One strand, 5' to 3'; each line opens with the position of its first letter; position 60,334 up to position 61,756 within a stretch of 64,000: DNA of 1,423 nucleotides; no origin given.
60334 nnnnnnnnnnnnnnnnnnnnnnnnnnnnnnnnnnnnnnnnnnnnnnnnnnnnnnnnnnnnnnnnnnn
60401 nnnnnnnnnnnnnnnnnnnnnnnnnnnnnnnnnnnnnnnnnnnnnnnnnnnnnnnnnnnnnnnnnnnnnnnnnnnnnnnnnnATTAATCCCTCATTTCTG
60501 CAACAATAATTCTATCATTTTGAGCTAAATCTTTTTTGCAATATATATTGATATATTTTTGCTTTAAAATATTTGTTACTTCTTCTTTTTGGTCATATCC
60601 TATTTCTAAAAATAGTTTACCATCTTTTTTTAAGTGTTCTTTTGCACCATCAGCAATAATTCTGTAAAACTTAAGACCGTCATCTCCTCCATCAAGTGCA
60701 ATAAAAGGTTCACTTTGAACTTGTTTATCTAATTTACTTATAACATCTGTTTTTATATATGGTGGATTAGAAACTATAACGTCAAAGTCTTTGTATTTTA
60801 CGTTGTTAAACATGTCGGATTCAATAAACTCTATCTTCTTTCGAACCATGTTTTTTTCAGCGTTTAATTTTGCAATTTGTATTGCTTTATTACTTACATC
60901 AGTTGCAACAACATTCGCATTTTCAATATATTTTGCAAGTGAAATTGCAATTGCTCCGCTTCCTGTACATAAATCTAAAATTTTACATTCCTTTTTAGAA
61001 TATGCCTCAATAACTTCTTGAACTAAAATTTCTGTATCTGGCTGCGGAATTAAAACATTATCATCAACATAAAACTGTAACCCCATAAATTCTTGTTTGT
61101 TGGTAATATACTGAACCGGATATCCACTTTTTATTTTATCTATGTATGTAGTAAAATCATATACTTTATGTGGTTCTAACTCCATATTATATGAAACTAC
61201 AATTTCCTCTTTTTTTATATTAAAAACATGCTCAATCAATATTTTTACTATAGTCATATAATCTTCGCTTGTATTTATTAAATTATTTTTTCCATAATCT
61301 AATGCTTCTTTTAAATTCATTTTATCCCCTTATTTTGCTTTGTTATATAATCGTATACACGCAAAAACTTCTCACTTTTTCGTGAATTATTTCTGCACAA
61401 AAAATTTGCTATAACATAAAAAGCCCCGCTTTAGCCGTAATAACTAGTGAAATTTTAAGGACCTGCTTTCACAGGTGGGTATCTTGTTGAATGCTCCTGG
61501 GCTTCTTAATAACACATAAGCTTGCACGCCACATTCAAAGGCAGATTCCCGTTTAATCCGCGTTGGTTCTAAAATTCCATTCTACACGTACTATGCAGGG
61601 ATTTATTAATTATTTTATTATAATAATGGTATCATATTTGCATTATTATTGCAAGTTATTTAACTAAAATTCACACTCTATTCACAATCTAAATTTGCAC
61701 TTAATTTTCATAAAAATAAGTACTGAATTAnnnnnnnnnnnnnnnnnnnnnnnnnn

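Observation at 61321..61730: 410-bp non-coding spacer between recO and prmC with a roughly 185-nt GC-rich structured-RNA candidate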

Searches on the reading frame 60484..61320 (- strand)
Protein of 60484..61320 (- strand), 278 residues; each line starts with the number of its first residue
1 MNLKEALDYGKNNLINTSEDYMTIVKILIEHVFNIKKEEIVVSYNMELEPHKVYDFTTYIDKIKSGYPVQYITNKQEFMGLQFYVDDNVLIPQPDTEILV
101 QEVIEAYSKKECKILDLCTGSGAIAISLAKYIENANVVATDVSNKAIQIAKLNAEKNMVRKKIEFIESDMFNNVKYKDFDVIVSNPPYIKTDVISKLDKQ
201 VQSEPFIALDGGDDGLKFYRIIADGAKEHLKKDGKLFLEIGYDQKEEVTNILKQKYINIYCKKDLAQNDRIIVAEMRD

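Call 20: find_related_loci(query=window:60484-61320:-, collection=metagenome_contigs, flank=3000)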
Query window:60484-61320:- (278 aa) in metagenome_contigs; peptide patterns used: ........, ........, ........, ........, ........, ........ (x = any residue, [..] = any of these).
559 stretches matched a pattern; 263 encode a relative of the query (tblastn E <= 1e-3); the best 80 are kept; 80 distinct loci.
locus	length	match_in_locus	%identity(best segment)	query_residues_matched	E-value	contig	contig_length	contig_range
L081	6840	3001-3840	63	1-277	2e-108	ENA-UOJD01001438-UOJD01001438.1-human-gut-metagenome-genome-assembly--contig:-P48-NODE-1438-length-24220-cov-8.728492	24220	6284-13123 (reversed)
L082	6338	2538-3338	57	16-277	4e-93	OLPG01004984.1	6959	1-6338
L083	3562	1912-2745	55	1-276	7e-94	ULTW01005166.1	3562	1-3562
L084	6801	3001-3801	57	16-277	4e-93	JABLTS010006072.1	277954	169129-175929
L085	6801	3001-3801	57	16-277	6e-93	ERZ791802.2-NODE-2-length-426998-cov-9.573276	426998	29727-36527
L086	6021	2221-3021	57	16-277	4e-93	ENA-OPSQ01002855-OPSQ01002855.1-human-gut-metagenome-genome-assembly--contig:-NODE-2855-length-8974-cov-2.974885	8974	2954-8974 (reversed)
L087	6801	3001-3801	57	16-277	4e-93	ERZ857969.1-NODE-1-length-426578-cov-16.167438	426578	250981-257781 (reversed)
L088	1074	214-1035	57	16-277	5e-101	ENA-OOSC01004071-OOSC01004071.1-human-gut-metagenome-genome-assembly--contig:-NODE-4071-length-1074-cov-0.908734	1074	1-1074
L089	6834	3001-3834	54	1-276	6e-92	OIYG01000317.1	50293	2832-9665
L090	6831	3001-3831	56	1-274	6e-92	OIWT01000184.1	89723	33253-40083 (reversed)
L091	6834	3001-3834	55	1-276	9e-92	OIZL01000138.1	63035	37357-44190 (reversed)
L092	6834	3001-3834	56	1-275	4e-91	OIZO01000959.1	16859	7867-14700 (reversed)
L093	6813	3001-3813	57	7-274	3e-90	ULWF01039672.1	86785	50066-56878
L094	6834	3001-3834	54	1-276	1e-89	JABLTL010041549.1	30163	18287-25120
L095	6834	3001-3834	54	1-276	2e-89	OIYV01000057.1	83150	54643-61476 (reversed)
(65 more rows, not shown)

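Call 42: search_protein_families(library=ncbifam, proteins=[window:60484-61320:-], max_evalue=0.00001)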
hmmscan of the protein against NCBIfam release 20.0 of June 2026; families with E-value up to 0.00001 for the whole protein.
window:60484-61320:- (278 aa): 31 families (the best 25 are shown)
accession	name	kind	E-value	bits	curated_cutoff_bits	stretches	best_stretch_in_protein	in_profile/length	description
TIGR03534.1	RF_mod_PrmC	equivalog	2.7e-85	285.8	199.1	1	26-272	3-252/253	peptide chain release factor N(5)-glutamine methyltransferase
TIGR00536.1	hemK_fam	subfamily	2.4e-74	250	115.5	1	2-275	2-281/286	HemK family protein methyltransferase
TIGR03533.1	L3_gln_methyl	equivalog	3e-56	190.8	229.7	1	22-246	30-257/284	50S ribosomal protein L3 N(5)-glutamine methyltransferase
NF002421.0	PRK01544.1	equivalog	1.9e-52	178.7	567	2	104-273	132-303/524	bifunctional peptide chain release factor N(5)-glutamine methyltransferase PrmC/tRNA (guanosine(46)-N7)-methyltransferase TrmB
TIGR03704.1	PrmC_rel_meth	equivalog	2.4e-33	115.7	248.8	1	54-258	28-234/251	putative protein N(5)-glutamine methyltransferase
NF011529.0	PRK14968.1-3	equivalog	1.4e-30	106.2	162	1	77-256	4-174/198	putative methyltransferase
TIGR00537.1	hemK_rel_arch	hypoth_equivalog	2.7e-20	72.8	87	1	92-254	4-155/179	HemK2/MTQ2 family protein methyltransferase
NF011530.0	PRK14968.1-4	equivalog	6.3e-20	71.4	243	1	82-260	12-178/202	putative methyltransferase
NF011527.0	PRK14968.1-1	equivalog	4.2e-16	59.2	242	1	85-240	10-151/192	putative methyltransferase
NF047853.1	tRm6a37MtseTrmN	equivalog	1.5e-12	47.8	350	1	109-269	42-197/244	tRNA(1)(Val) (adenine(37)-N(6))-methyltransferase TrmN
NF007023.0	PRK09489.1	equivalog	3.9e-12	46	295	1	109-189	195-272/342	16S rRNA (guanine(1207)-N(2))-methyltransferase RsmC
TIGR00406.1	prmA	equivalog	1.2e-11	44.6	183.15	1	99-201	148-245/288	50S ribosomal protein L11 methyltransferase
NF001784.0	PRK00517.2-1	equivalog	1.3e-11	44.6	244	1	101-185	144-228/290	50S ribosomal protein L11 methyltransferase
NF011528.0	PRK14968.1-2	equivalog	1.6e-11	44.1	171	1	77-193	8-122/205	putative methyltransferase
NF001244.0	PRK00216.1-5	equivalog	1.2e-10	41.1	216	1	106-172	44-111/236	bifunctional demethylmenaquinone methyltransferase/2-methoxy-6-polyprenyl-1,4-benzoquinol methylase UbiE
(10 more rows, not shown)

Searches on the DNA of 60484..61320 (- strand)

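Call 24: search_rna_families(sources=[L083, L089, L091, L094, L095, L097, L136, L137, L138, L142, L144, L151, L152, L154, L158, L159, L160, L096, L153, L149], threshold=gathering)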
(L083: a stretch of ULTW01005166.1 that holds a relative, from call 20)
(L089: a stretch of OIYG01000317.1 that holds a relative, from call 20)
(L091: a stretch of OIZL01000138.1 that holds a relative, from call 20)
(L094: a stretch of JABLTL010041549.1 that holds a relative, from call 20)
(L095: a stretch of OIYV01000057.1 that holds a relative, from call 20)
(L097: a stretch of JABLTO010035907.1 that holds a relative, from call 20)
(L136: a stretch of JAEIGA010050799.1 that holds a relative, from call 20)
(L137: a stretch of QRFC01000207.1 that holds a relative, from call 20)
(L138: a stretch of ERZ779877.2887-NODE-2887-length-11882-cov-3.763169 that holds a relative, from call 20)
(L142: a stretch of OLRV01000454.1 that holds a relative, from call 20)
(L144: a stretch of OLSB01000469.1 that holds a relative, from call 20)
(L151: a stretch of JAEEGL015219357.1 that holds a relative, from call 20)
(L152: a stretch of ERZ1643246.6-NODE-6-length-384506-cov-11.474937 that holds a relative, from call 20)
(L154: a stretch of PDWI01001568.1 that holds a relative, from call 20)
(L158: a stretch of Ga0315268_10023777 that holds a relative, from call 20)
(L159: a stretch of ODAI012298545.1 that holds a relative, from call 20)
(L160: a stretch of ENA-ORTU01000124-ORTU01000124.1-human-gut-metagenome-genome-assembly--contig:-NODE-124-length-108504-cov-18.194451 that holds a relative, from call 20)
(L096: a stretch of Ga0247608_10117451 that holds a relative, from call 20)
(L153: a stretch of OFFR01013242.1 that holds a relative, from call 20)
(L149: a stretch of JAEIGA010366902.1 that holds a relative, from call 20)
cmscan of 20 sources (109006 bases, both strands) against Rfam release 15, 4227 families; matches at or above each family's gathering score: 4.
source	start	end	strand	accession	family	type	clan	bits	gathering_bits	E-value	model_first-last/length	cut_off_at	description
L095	5711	5934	+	RF00230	T-box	Cis-reg; leader;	-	95.6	93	1.8e-19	1-219/219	no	T-box leader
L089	5712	5935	+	RF00230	T-box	Cis-reg; leader;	-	95.4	93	2e-19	1-219/219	no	T-box leader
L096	1427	1498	-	RF00005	tRNA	Gene; tRNA;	CL00001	63.3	29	3.7e-11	1-71/71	no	tRNA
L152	4932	5015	+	RF00127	t44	Gene; sRNA;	-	48.2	44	3.1e-07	1-95/95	no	t44 RNA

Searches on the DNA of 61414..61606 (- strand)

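Call 21: build_rna_model(alignment_id=A2, structure=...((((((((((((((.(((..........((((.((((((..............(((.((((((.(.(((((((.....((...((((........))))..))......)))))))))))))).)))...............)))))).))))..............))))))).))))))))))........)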
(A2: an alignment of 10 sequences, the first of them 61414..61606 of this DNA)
Model R1 built from alignment A2 (10 sequences, 196 columns); structure: as given.
model positions 193; base pairs 50; branch points 0; effective number of sequences 1; information 0.589 bits per position. Calibrated on 0.2 Mb of random sequence (short: E-values are rough).
structure used (alignment columns):
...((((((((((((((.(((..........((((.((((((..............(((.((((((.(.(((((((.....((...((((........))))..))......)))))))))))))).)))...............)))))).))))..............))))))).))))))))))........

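Call 22: search_with_rna_model(model_id=R1, sources=[L081, L082, L083, L084, L085, L086, L087, L088, L089, L090, L091, L092, L093, L094, L095, L096, L097, L098, L099, L100, L101, L102, L103, L104, L105, L106, L107, L108, L109, L110, L111, L112, L113, L114, L115, L116, L117, L118, L119, L120, L121, L122, L123, L124, L125, L126, L127, L128, L129, L130, L131, L132, L133, L134, L135, L136, L137, L138, L139, L140, L141, L142, L143, L144, L145, L146, L147, L148, L149, L150, L151, L152, L153, L154, L155, L156, L157, L158, L159, L160], max_evalue=0.01, make_alignment=true)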
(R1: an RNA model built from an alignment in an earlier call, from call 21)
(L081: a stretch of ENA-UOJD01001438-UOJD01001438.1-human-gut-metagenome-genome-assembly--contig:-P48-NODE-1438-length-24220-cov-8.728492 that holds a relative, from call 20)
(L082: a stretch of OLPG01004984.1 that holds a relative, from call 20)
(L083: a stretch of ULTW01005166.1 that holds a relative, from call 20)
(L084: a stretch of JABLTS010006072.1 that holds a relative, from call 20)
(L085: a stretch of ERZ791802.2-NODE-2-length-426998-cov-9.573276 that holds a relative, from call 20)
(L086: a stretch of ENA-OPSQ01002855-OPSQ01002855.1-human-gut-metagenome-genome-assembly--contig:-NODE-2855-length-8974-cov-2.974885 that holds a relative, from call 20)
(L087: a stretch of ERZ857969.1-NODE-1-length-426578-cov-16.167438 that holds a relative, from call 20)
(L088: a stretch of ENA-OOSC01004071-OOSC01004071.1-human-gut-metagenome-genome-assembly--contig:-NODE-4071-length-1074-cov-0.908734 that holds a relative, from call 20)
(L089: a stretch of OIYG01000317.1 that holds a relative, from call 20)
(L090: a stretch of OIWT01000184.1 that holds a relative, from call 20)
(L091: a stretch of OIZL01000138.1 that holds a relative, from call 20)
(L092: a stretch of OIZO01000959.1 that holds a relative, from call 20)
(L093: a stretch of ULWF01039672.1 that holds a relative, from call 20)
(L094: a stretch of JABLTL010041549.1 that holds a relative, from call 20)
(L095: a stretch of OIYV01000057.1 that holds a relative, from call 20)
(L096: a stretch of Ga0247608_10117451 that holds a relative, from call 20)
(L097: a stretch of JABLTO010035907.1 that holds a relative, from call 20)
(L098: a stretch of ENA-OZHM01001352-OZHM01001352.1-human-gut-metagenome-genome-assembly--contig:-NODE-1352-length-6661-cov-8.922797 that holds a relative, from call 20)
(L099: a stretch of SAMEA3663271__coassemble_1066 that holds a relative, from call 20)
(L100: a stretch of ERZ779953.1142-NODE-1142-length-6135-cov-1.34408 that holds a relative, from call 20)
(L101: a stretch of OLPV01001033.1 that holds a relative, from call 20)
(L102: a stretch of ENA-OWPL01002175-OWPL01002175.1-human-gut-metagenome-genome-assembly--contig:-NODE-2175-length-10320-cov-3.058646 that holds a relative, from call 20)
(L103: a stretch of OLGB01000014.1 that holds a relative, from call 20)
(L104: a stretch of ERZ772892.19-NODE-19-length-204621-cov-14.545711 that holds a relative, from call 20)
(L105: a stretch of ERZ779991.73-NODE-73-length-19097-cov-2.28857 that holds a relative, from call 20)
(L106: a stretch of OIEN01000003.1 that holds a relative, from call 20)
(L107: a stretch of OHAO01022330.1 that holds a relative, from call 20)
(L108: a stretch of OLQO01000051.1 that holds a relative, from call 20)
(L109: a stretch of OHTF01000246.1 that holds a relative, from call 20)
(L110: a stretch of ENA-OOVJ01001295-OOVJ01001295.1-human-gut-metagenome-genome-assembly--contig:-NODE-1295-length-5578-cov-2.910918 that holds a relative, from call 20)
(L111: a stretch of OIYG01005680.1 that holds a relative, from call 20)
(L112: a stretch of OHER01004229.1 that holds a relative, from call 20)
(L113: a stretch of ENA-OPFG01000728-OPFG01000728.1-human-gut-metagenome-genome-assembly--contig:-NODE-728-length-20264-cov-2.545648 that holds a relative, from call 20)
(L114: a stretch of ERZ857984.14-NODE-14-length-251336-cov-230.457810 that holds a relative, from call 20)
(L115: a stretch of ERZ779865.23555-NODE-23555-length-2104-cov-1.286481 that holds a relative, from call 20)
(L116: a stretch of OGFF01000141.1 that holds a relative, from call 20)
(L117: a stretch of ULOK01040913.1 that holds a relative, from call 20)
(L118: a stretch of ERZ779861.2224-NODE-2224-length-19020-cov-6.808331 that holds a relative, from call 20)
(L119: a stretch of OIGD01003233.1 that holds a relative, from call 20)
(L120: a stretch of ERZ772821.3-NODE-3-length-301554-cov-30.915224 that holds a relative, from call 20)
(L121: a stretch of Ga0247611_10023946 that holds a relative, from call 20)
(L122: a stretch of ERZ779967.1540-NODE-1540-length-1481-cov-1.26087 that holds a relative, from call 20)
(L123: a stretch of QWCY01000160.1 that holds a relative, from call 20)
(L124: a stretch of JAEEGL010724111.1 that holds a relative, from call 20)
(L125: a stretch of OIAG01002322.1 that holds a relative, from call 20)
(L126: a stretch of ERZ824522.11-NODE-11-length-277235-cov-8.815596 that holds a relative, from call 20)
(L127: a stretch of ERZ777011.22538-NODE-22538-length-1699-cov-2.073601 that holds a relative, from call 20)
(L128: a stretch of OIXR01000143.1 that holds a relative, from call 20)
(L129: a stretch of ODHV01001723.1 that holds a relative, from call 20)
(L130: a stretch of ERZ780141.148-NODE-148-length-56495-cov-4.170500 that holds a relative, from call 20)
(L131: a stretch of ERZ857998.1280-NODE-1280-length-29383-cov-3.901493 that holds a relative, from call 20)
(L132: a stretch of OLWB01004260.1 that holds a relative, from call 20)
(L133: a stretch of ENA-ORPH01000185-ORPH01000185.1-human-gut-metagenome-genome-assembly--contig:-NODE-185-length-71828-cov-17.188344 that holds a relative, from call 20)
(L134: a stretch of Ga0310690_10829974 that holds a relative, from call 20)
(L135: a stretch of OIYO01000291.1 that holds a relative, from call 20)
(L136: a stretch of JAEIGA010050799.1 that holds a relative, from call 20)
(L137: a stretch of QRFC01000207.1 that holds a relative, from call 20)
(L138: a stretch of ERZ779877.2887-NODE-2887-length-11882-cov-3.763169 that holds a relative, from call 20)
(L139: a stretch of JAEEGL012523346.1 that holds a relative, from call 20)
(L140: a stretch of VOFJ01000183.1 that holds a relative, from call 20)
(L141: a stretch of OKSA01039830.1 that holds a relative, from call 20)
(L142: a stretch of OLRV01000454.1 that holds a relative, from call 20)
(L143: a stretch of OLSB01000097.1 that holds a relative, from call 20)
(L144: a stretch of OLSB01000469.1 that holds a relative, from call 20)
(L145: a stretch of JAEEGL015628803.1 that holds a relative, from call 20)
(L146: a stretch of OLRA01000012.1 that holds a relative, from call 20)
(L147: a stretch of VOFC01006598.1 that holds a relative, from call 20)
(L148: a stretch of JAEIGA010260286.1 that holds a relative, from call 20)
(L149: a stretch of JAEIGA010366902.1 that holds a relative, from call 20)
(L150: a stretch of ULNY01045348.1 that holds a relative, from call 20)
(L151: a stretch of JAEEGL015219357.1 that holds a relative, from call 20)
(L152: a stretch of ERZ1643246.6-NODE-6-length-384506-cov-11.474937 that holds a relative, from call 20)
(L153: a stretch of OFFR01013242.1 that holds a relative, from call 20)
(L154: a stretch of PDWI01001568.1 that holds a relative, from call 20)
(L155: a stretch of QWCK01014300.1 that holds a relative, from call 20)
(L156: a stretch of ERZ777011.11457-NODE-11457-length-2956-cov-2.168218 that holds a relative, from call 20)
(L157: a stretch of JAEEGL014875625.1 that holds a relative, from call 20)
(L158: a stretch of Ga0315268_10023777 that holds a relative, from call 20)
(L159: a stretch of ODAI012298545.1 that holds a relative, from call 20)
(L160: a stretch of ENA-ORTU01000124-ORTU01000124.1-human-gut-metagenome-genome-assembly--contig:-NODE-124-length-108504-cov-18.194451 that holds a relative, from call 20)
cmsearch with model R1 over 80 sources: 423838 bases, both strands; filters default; matches with E-value up to 0.01: 47.
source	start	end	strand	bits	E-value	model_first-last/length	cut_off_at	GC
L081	2779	2972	+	207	5e-47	1-193/193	no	0.39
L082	390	581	+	185.8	5.8e-42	1-193/193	no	0.4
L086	73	264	+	185.8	5.8e-42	1-193/193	no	0.4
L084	854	1045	+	185.3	7.7e-42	1-193/193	no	0.4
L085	854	1045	+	185.3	7.7e-42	1-193/193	no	0.4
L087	854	1045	+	185.3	7.7e-42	1-193/193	no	0.4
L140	2719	2909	+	179.4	2e-40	1-193/193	no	0.39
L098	2193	2383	+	178.8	2.7e-40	1-193/193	no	0.4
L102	2105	2295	+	178.8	2.7e-40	1-193/193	no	0.4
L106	2725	2915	+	178.8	2.7e-40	1-193/193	no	0.4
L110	2725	2915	+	178.8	2.7e-40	1-193/193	no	0.4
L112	405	595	+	178.8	2.7e-40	1-193/193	no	0.4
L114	2725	2915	+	178.8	2.7e-40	1-193/193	no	0.4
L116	2725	2915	+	178.8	2.7e-40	1-193/193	no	0.4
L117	2725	2915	+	178.8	2.7e-40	1-193/193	no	0.4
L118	2587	2777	+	178.8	2.7e-40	1-193/193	no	0.4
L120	2725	2915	+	178.8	2.7e-40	1-193/193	no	0.4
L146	2725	2915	+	178.8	2.7e-40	1-193/193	no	0.4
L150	2725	2915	+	178.8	2.7e-40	1-193/193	no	0.4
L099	2682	2872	+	178.7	2.9e-40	1-193/193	no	0.41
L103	2682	2872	+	178.7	2.9e-40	1-193/193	no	0.41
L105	2682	2872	+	178.7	2.9e-40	1-193/193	no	0.41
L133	2682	2872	+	178.7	2.9e-40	1-193/193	no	0.41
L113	2727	2917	+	178.4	3.5e-40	1-193/193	no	0.41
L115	318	508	+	178.4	3.5e-40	1-193/193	no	0.41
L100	2726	2916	+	177.3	6.1e-40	1-193/193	no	0.4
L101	2726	2916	+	177.3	6.1e-40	1-193/193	no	0.4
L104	2749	2939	+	177.3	6.1e-40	1-193/193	no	0.4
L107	353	543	+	177.3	6.1e-40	1-193/193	no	0.4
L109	2726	2916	+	177.3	6.1e-40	1-193/193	no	0.4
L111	2726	2916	+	177.3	6.1e-40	1-193/193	no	0.4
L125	353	552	+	168.4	8e-38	1-193/193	no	0.41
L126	2649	2848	+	168.4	8e-38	1-193/193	no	0.41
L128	2649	2848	+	168.4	8e-38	1-193/193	no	0.41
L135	2702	2902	+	167.6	1.3e-37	1-193/193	no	0.38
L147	745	934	+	163.4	1.3e-36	1-193/193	no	0.41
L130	1039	1239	+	163.2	1.4e-36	1-193/193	no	0.36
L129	584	778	+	162.7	1.8e-36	1-193/193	no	0.42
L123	2661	2860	+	161.6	3.5e-36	1-193/193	no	0.41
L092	2796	2986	+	151.4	9.4e-34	1-193/193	no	0.39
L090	2710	2908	+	144.1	5.1e-32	1-193/193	no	0.36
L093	2692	2890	+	144.1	5.1e-32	1-193/193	no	0.36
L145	2545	2741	+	131.5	5.1e-29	1-193/193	no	0.41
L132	1671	1866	-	129.2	1.9e-28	1-193/193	no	0.39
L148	559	760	+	110.3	6e-24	1-193/193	no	0.43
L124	1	134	+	48.8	2.9e-09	62-193/193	5'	0.44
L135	2698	2898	-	22.4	0.0056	1-193/193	no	0.37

Alignment A3: 47 matches aligned to the model, 249 columns, each read 5' to 3' on its own strand. Consensus structure (alignment columns), stored with it:
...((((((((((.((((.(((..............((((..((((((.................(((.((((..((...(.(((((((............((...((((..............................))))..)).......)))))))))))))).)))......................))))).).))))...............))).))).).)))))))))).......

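Call 25: search_with_rna_model(model_id=R1, sources=[window, L001, L002, L004, L005, L006, L008, L009, L010, L011, L081, L082, L084, L140, L098, L099, L113, L100, L104, L125, L135, L147, L130, L129, L123, L092, L090, L145, L132, L148], max_evalue=0.00001, make_alignment=true)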
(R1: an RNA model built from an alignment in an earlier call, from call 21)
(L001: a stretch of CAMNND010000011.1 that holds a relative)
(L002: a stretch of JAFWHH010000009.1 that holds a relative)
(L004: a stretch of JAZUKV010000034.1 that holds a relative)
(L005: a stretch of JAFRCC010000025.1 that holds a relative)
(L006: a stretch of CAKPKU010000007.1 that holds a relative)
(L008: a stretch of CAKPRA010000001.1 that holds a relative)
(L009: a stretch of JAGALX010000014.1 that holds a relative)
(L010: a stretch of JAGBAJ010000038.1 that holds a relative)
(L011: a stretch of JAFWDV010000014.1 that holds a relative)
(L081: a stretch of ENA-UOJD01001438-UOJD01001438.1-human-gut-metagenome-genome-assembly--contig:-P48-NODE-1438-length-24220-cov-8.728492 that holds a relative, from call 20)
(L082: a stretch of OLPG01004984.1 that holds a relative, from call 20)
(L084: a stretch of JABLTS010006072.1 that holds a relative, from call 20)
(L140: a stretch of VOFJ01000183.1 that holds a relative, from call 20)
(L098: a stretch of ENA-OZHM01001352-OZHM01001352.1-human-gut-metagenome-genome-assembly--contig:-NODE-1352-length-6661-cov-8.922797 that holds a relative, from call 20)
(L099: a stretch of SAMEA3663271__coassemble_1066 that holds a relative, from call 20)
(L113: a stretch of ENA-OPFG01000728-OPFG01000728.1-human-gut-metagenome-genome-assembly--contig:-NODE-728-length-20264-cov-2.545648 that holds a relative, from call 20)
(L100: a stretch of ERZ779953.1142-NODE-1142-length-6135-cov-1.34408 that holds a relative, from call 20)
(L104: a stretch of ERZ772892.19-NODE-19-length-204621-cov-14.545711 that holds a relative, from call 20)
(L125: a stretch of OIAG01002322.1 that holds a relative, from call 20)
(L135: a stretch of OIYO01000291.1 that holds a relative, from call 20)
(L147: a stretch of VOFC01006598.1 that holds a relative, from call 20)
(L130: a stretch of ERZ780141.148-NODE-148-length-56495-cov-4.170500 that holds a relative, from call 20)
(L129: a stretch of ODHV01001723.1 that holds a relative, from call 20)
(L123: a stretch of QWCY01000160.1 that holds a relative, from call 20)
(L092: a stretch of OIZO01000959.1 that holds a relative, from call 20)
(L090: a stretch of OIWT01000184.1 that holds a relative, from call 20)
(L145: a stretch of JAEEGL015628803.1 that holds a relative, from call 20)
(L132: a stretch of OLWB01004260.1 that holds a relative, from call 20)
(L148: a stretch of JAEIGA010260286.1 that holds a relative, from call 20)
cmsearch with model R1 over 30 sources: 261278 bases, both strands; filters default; matches with E-value up to 0.00001: 30.
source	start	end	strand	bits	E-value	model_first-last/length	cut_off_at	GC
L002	4792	4984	+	234.9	6.9e-54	1-193/193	no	0.41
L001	4792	4984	+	234.3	9.7e-54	1-193/193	no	0.41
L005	4796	4988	+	231.6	4.2e-53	1-193/193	no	0.44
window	61414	61606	-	230.5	7.5e-53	1-193/193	no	0.41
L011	4805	4997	+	229.8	1.1e-52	1-193/193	no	0.44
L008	5120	5314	+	226.7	6.2e-52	1-193/193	no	0.41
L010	5032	5224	+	225.2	1.4e-51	1-193/193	no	0.44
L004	4817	5008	+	223.9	2.8e-51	1-193/193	no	0.4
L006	4800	4991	+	221.7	9.6e-51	1-193/193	no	0.4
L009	4816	5008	+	216.5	1.6e-49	1-193/193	no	0.4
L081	2779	2972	+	207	3.1e-47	1-193/193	no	0.39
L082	390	581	+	185.8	3.6e-42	1-193/193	no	0.4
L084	854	1045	+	185.3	4.7e-42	1-193/193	no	0.4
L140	2719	2909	+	179.4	1.2e-40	1-193/193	no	0.39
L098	2193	2383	+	178.8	1.6e-40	1-193/193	no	0.4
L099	2682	2872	+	178.7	1.8e-40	1-193/193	no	0.41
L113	2727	2917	+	178.4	2.1e-40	1-193/193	no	0.41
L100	2726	2916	+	177.3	3.8e-40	1-193/193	no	0.4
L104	2749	2939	+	177.3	3.8e-40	1-193/193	no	0.4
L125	353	552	+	168.4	5e-38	1-193/193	no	0.41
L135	2702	2902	+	167.6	7.8e-38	1-193/193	no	0.38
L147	745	934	+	163.4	8e-37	1-193/193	no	0.41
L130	1039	1239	+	163.2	8.9e-37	1-193/193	no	0.36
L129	584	778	+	162.7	1.1e-36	1-193/193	no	0.42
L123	2661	2860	+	161.6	2.1e-36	1-193/193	no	0.41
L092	2796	2986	+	151.4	5.8e-34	1-193/193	no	0.39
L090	2710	2908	+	144.1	3.1e-32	1-193/193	no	0.36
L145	2545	2741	+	131.5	3.2e-29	1-193/193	no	0.41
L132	1671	1866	-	129.2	1.2e-28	1-193/193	no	0.39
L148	559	760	+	110.3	3.7e-24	1-193/193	no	0.43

Alignment A4: 30 matches aligned to the model, 229 columns, each read 5' to 3' on its own strand. Consensus structure (alignment columns), stored with it:
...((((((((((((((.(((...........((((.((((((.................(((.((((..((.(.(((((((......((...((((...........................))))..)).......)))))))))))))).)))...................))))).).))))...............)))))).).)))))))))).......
